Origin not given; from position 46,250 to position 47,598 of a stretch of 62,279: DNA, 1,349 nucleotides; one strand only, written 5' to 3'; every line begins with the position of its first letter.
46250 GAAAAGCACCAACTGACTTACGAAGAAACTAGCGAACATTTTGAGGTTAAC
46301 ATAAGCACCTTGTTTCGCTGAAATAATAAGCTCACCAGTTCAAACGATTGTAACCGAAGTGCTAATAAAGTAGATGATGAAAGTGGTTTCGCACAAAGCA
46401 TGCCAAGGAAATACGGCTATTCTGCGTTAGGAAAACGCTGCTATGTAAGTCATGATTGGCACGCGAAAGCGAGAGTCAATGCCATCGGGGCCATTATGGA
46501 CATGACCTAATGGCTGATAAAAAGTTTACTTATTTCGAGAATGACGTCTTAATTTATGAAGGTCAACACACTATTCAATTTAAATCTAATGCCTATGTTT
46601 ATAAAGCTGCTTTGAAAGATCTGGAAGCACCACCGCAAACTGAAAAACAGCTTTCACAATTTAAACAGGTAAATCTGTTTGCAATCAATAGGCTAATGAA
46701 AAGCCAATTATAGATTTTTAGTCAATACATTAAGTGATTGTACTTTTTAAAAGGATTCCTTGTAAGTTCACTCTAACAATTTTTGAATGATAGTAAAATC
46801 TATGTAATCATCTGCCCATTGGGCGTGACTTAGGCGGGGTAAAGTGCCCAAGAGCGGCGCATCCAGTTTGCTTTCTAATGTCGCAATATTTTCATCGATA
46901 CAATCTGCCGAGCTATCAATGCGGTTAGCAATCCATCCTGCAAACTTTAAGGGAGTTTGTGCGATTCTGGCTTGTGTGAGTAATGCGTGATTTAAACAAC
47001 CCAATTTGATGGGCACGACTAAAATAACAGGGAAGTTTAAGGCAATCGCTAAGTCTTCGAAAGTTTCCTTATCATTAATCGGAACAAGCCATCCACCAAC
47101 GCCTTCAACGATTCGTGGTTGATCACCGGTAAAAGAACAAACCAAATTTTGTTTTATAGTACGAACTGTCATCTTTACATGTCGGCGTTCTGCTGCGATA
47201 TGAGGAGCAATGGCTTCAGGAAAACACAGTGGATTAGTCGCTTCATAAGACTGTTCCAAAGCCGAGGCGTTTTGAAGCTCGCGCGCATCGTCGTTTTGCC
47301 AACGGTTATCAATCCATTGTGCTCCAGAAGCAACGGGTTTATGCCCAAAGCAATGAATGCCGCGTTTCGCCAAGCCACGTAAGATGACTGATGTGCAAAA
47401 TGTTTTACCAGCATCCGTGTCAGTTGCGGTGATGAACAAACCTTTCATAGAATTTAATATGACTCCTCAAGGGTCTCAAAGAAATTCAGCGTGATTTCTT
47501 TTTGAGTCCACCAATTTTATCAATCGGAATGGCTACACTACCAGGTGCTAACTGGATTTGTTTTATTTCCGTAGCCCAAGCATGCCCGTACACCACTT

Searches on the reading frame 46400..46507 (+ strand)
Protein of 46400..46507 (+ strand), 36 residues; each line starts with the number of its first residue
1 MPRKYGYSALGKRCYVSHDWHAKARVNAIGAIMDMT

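Call 84: search_protein_families(library=pfam, proteins=[window:46400-46507:+], max_evalue=0.1)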
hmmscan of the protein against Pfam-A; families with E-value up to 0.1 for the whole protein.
seq(36 aa): 1 family
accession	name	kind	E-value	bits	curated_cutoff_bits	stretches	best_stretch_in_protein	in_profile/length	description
PF13358.12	DDE_3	-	0.088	13.1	28.6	1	2-34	15-46/146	DDE superfamily endonuclease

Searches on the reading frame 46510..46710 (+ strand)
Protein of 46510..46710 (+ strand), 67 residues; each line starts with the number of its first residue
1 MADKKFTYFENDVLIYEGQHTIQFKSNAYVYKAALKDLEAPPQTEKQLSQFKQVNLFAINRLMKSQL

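Call 84: search_protein_families(library=pfam, proteins=[window:46510-46710:+], max_evalue=0.1)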
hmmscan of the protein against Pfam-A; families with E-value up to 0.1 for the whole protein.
seq(67 aa): 2 families
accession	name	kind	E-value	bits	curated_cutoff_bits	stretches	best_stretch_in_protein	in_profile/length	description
PF01099.22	Uteroglobin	-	0.075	13.9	24.8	1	25-54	36-65/90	Uteroglobin family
PF18679.7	HTH_57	-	0.087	13.6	29.1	1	9-50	19-60/112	ThcOx helix turn helix domain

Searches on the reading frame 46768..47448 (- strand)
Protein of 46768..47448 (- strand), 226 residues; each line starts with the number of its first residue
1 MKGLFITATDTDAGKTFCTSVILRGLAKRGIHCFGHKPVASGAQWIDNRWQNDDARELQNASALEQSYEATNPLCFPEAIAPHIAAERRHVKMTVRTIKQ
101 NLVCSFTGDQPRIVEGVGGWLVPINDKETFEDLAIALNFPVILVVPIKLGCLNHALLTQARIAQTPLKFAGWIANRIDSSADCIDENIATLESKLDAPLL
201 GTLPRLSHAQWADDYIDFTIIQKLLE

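Call 55: search_protein_families(library=ncbifam, proteins=[window:46768-47448:-], max_evalue=0.00001)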
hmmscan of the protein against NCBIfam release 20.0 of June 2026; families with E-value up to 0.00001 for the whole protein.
window:46768-47448:- (226 aa): 3 families
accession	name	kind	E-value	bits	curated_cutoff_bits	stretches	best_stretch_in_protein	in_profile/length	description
TIGR00347.1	bioD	equivalog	5.1e-41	140.5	83.3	1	5-175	1-166/166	dethiobiotin synthase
NF002204.1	PRK01077.1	equivalog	1.4e-07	30.8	254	0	96-209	67-182/420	cobyrinic acid a,c-diamide synthase CobB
TIGR00379.1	cobB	subfamily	3.6e-06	26.1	261.4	0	94-208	63-180/449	cobyrinic/hydrogenobyrinic acid a,c-diamide synthase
